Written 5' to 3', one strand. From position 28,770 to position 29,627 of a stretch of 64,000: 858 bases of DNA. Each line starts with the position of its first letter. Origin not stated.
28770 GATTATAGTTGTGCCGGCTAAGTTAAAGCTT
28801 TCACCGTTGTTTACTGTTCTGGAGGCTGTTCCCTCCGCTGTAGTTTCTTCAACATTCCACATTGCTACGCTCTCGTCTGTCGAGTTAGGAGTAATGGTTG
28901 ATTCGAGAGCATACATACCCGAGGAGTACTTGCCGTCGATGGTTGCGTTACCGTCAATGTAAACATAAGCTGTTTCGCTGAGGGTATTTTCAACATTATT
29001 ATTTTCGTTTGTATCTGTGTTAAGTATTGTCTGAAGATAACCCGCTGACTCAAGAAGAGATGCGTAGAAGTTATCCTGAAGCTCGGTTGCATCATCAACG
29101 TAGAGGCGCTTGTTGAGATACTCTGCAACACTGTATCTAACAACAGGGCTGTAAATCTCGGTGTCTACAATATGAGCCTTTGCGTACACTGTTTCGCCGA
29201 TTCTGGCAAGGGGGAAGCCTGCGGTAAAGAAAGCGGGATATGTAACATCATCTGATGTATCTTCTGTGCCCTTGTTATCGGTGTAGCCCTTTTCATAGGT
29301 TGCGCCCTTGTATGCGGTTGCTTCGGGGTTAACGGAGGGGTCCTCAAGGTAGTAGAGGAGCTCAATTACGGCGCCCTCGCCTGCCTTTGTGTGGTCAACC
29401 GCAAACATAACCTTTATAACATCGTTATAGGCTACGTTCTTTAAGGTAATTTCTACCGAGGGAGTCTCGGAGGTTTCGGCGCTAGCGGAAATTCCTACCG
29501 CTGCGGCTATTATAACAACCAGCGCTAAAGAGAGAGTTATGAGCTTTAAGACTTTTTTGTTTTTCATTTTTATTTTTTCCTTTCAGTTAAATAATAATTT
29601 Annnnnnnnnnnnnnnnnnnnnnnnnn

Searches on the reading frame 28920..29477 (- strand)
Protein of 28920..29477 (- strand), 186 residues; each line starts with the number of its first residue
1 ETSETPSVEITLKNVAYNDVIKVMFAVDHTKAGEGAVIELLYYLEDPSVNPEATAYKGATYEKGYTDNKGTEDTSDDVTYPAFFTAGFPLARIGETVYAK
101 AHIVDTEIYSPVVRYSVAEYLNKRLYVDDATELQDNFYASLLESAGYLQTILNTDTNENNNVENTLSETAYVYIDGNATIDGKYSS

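Call 88: predict_structure(alignment_id=A6)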
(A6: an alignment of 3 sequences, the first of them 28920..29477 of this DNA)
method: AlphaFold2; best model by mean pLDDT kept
length: 186 residues; sequences in the alignment: 3
mean_pLDDT: 54.9   pTM: 0.52
mean pLDDT of the five models: 54.9, 52.8, 52.5, 47.9, 46.1
residues with pLDDT >= 90: 0; 70-90: 36; 50-70: 91; < 50: 59
segments of 3 or more residues with pLDDT < 50: 1-3, 15-19, 124-134, 153-186
pLDDT, mean of each block of 10 residues (from residue 1): 50 50 59 61 76 68 52 55 59 65 75 65 47 48 54 45 36 34 35
secondary structure, 60 per line:
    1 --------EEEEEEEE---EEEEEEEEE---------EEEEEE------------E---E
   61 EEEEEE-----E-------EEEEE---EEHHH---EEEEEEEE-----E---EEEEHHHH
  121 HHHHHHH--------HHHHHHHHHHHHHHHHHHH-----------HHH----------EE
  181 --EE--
elements in order: E9-16 E20-28 E38-43 E60-66 E80-84 E96-103 E113-116 H117-127 H136-154
